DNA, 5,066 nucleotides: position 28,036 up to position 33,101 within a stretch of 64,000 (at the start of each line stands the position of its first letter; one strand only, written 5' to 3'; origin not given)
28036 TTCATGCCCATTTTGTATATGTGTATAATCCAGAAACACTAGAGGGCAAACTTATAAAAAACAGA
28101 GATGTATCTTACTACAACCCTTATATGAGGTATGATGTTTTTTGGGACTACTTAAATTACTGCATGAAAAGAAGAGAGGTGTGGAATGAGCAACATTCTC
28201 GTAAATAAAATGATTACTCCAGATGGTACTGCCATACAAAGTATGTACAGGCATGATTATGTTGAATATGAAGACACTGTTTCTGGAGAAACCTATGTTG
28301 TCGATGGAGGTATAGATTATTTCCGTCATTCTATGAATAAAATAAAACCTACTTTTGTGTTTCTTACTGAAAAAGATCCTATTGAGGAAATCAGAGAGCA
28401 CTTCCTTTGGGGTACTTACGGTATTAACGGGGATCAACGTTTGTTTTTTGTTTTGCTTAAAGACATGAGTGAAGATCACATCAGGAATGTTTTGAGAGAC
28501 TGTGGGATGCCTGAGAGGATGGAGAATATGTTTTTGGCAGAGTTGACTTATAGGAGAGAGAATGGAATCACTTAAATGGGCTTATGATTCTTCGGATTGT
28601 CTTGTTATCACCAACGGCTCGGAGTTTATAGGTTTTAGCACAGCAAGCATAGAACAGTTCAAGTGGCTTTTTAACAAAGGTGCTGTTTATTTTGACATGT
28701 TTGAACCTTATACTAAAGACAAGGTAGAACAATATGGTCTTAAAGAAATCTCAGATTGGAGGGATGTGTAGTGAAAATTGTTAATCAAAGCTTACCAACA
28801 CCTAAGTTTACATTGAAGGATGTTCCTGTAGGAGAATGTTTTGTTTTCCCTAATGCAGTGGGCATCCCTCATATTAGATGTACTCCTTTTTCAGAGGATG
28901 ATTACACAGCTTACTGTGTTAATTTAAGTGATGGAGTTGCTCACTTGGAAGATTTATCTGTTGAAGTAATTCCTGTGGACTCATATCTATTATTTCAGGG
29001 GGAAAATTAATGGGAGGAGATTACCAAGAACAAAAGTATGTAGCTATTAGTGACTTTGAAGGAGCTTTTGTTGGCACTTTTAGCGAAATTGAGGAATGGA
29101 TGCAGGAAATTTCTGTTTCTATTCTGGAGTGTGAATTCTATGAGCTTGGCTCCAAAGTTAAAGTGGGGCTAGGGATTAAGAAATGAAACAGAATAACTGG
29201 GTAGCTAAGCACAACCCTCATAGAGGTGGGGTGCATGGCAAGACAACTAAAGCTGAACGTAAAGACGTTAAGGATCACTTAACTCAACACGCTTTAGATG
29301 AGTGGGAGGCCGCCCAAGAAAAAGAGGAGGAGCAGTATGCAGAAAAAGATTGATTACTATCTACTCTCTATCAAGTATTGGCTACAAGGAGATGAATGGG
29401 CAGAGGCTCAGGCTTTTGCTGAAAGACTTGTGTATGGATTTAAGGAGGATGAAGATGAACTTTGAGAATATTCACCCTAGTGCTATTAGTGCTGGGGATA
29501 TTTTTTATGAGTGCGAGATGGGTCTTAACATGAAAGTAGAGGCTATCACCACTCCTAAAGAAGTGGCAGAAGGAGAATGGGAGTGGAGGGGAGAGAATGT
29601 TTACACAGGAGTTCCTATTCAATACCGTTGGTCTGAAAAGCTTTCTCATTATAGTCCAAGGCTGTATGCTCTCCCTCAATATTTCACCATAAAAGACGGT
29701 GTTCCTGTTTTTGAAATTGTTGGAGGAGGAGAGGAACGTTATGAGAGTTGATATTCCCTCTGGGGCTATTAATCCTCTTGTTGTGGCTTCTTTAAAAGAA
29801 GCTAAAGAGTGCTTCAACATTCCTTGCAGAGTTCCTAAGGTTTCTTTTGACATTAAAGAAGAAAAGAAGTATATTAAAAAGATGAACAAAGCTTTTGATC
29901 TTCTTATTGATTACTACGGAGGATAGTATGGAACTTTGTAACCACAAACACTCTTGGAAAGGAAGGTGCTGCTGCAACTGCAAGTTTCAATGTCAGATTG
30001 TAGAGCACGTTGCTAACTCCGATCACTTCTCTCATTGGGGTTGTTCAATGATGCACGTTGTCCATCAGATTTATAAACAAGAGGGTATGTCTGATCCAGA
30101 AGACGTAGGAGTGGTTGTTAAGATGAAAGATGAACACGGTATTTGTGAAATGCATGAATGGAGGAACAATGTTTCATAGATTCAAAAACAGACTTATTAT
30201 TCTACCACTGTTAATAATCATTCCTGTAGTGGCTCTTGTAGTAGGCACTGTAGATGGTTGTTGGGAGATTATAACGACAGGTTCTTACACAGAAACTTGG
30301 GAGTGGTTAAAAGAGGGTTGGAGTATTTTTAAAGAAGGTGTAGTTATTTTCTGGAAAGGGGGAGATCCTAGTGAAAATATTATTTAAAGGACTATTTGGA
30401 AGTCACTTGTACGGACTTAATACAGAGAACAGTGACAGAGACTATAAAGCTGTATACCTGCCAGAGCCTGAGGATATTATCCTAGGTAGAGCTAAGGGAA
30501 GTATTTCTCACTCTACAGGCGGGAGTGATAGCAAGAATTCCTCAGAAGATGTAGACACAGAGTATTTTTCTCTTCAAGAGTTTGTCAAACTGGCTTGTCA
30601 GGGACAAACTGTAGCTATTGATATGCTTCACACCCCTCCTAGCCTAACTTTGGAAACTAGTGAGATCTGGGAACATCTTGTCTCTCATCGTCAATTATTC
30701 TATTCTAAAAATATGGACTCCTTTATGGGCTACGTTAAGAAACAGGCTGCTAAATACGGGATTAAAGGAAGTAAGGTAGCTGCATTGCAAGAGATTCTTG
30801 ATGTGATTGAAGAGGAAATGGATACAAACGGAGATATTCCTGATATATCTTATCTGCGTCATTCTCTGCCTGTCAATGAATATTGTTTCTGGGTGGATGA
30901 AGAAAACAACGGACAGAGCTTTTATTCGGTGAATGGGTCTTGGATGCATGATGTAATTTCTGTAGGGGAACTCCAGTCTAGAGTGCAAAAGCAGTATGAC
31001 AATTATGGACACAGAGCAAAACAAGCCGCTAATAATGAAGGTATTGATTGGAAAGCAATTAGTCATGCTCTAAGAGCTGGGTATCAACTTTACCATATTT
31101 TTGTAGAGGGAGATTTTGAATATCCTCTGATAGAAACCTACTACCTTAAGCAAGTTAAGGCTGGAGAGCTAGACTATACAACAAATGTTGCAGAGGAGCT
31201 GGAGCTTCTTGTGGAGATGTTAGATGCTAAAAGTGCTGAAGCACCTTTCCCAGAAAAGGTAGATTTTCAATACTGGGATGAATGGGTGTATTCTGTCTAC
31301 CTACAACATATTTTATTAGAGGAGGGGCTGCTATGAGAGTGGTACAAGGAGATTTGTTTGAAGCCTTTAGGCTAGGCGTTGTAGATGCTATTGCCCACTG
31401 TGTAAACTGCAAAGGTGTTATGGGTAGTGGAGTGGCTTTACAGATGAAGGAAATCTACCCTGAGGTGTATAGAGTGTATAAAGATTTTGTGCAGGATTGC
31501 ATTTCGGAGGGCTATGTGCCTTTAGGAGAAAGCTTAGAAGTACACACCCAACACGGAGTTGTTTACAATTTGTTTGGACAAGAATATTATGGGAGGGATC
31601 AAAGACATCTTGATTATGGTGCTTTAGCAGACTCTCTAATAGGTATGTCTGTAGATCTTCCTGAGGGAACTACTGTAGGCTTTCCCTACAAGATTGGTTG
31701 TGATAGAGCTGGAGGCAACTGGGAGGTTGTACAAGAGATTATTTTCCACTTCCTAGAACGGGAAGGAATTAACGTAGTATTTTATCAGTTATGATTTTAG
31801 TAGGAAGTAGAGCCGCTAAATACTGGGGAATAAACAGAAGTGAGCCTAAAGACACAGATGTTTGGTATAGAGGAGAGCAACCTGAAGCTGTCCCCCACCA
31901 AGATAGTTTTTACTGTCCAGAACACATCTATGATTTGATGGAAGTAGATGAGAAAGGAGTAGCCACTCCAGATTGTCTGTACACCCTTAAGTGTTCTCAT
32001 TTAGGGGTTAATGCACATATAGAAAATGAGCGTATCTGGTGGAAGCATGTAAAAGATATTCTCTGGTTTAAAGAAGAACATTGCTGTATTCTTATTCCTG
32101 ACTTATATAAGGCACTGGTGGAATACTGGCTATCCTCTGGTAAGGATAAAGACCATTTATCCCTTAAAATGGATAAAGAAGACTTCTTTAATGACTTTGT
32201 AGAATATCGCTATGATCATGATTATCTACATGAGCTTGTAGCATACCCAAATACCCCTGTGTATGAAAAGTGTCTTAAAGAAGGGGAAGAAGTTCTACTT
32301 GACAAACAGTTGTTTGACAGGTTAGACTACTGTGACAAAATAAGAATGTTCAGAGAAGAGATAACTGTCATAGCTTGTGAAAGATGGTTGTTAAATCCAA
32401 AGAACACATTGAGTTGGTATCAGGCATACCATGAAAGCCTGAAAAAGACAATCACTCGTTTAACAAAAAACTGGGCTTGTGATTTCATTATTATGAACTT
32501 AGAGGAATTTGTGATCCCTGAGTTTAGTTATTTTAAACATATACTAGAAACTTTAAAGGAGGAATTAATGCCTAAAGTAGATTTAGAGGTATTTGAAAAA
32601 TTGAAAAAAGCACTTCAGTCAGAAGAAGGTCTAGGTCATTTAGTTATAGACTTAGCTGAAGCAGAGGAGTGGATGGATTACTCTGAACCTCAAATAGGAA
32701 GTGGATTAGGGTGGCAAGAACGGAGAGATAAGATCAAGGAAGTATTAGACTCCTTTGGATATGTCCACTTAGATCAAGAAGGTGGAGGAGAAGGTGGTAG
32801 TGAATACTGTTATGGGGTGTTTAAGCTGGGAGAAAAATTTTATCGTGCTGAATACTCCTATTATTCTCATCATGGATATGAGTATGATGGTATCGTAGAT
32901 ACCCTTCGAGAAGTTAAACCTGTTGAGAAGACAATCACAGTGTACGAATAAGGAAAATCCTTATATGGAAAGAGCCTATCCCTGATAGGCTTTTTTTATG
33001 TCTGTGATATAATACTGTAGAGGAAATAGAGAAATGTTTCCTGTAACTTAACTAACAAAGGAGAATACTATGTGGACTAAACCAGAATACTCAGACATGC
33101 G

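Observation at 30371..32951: Translationally coupled trio: minimal nucleotidyltransferase, macro domain, second NTase-like protein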

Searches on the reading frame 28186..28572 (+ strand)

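Call 90: search_protein_families(library=pfam, proteins=[window:28186-28572:+], max_evalue=0.1)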
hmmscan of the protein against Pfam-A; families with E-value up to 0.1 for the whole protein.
window:28186-28572:+ (129 aa): 1 family
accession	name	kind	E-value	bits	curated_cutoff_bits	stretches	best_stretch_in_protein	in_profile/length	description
PF24749.2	DUF7695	-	0.034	14.3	25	1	15-52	14-47/58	Domain of unknown function (DUF7695)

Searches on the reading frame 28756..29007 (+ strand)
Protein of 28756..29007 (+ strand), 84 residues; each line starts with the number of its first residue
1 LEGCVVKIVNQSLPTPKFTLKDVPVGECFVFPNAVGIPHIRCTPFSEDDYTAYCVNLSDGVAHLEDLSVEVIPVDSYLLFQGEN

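Call 90: search_protein_families(library=pfam, proteins=[window:28756-29007:+], max_evalue=0.1)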
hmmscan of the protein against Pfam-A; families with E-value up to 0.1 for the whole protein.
window:28756-29007:+ (84 aa): 1 family
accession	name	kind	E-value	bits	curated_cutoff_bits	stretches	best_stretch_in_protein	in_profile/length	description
PF18131.8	KN17_SH3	-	0.064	13.7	27.9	0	2-18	8-23/53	KN17 SH3-like domain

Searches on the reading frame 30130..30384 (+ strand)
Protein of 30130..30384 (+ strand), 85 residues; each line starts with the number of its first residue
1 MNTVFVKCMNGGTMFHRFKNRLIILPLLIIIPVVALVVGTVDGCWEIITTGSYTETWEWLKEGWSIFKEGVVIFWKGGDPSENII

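Call 90: search_protein_families(library=pfam, proteins=[window:30130-30384:+], max_evalue=0.1)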
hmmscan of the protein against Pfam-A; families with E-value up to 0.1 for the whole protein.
window:30130-30384:+ (85 aa): 0 families

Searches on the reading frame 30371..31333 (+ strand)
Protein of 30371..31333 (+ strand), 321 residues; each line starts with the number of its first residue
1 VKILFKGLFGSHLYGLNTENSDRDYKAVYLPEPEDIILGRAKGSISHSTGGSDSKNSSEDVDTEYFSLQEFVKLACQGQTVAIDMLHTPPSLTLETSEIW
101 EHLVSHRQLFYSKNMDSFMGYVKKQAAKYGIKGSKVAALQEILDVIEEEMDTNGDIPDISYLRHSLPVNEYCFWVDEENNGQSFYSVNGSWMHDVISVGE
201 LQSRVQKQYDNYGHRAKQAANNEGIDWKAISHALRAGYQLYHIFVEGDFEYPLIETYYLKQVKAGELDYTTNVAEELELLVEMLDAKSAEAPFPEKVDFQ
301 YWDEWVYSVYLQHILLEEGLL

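Call 4: search_protein_families(library=pfam, proteins=[window:30371-31333:+], max_evalue=1)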
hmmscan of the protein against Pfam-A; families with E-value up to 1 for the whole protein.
window:30371-31333:+ (321 aa): 1 family
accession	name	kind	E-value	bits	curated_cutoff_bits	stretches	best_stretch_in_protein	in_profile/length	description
PF10127.15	RlaP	-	1.4e-13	51.5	23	1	2-136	19-146/249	RNA repair pathway DNA polymerase beta family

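Call 5: search_protein_families(library=phrogs, proteins=[window:30371-31333:+], max_evalue=0.01)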
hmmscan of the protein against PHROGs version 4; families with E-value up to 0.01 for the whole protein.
window:30371-31333:+ (321 aa): 3 families
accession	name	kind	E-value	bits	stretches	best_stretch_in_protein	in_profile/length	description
phrog_388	-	DNA, RNA and nucleotide metabolism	2e-93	314.3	1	1-314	36-334/351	nucleotidyltransferase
phrog_18009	-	unknown function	1.4e-05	25.8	1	9-97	36-117/281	-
phrog_14344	-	DNA, RNA and nucleotide metabolism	0.0034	18.2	0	2-122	28-139/262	nucleotidyltransferase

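Call 7: search_protein_families(library=ncbifam, proteins=[window:30371-31333:+], max_evalue=0.1)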
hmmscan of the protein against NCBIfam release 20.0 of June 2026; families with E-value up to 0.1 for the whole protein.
window:30371-31333:+ (321 aa): 0 families

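Call 8: search_protein_families(library=padloc, proteins=[window:30371-31333:+], max_evalue=0.1)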
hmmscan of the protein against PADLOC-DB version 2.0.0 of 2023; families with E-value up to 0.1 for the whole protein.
window:30371-31333:+ (321 aa): 0 families

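Call 9: search_dna_similar(query=window:30371-31333:+, collection=phages, mode=protein, max_rows=30)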
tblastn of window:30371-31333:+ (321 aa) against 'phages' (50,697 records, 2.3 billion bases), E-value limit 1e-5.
Records with a match: 1618; places in all: 1622; records where one place covers at least 80% of the query: 1444.
Best place of each record, by identity: <60% 1618.
By first word of the organism name: Escherichia 607; Klebsiella 285; Shigella 83; Aeromonas 75; Mycobacterium 74; Acinetobacter 69; Vibrio 59; Enterobacter 56; Enterobacteria 48; Yersinia 31; and 49 more.
By host as written in the record: Escherichia coli 264; - 163; Klebsiella pneumoniae 95; Mycobacterium smegmatis mc2 155 46; Escherichia coli B 28; Aeromonas salmonicida 25; Escherichia coli O157:H7 24; Mycobacterium smegmatis mc#155 23; and 410 more.
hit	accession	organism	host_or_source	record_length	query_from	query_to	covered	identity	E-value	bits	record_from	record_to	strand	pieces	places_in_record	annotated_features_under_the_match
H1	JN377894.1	Aeromonas phage Aes508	Aeromonas salmonicida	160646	2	314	98%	46.7%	3e-83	279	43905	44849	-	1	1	hypothetical protein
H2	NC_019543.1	Aeromonas phage Aes508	Aeromonas salmonicida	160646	2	314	98%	46.7%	3e-83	279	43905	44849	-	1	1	nucleotidyltransferase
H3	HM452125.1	Aeromonas phage phiAS4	Aeromonas salmonicida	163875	2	314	98%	45.8%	1e-80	272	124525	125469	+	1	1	hypothetical protein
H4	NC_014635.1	Aeromonas phage phiAS4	Aeromonas salmonicida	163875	2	314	98%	45.8%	1e-80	272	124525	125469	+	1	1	nucleotidyltransferase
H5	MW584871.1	Aeromonas phage vB_AsM_ZHF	Aeromonas salmonicida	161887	2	314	98%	45.8%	4e-80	270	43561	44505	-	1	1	hypothetical protein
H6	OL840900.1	Aeromonas phage AhMtk13a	Aeromonas hydrophila GW3-10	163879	2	314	98%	45.8%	4e-80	270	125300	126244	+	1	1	hypothetical protein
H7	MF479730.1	Aeromonas phage AS-gz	Aeromonas salmonicida subsp. salmonicida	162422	2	314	98%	45.8%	6e-80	270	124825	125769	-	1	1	hypothetical protein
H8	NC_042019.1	Aeromonas phage AS-gz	Aeromonas salmonicida subsp. salmonicida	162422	2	314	98%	45.8%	6e-80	270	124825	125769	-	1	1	nucleotidyltransferase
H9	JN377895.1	Aeromonas phage Aes012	Aeromonas sp.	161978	2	314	98%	45.5%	6e-81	273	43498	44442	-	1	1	hypothetical protein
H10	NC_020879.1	Aeromonas phage Aes012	Aeromonas sp.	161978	2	314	98%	45.5%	6e-81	273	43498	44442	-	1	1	nucleotidyltransferase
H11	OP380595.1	Aeromonas phage avDM3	Aeromonas hydrophila BIOTECH 10089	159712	2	314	98%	45.5%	1e-80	272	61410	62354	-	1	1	hypothetical protein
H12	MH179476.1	Aeromonas phage 50AhydR13PP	Aeromonas hydrophila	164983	2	314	98%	45.5%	2e-80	271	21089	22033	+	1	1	hypothetical protein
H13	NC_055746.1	Aeromonas phage 50AhydR13PP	Aeromonas hydrophila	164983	2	314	98%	45.5%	2e-80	271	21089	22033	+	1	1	nucleotidyltransferase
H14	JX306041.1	Stenotrophomonas phage IME13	Stenotrophomonas maltophilia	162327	2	310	96%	46.0%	1e-80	272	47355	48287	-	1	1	thioredoxin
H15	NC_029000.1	Stenotrophomonas phage IME13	Stenotrophomonas maltophilia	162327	2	310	96%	46.0%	1e-80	272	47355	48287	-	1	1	nucleotidyltransferase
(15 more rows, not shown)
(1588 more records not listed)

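Call 28: search_solved_structures(query=window:30371-31333:+, max_evalue=1, show_alignments=2)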
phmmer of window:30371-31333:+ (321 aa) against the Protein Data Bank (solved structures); distinct sequences matched with E-value up to 1: 1.
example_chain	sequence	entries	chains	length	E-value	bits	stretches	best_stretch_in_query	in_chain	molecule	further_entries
2dwr_A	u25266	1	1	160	0.69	12.3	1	166-231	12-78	Outer capsid protein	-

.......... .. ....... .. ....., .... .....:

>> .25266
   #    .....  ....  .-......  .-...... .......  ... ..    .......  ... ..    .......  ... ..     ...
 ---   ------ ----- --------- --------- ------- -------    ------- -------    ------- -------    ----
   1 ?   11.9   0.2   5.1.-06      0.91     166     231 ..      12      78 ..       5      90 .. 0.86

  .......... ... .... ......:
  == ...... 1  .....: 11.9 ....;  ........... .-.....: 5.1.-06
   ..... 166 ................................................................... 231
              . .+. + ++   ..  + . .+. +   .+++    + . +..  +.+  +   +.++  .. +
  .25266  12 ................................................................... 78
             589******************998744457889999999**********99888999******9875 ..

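Call 54: find_related_loci(query=window:30374-31333:+, collection=viral_contigs, flank=10000)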
Query window:30374-31333:+ (320 aa) in viral_contigs; peptide patterns used: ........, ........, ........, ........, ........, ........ (x = any residue, [..] = any of these).
14 stretches matched a pattern; 6 encode a relative of the query (tblastn E <= 1e-3); 6 distinct loci.
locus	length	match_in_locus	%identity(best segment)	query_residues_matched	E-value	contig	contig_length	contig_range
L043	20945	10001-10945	36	1-309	9e-59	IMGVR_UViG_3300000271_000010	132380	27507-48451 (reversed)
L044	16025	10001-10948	36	1-309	4e-57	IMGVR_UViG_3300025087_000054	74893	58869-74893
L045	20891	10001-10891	33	1-306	1e-55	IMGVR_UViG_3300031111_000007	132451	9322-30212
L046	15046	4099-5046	35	8-313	2e-55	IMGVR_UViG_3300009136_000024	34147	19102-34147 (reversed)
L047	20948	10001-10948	35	1-313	5e-52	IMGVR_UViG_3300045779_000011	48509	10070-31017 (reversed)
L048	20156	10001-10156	44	1-47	3e-6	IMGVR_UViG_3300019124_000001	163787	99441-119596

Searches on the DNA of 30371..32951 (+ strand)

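Call 6: search_dna_similar(query=window:30371-32951:+, collection=phages, mode=near, max_rows=25)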
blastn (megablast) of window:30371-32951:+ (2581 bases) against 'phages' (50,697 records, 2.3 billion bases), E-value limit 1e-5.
No match.
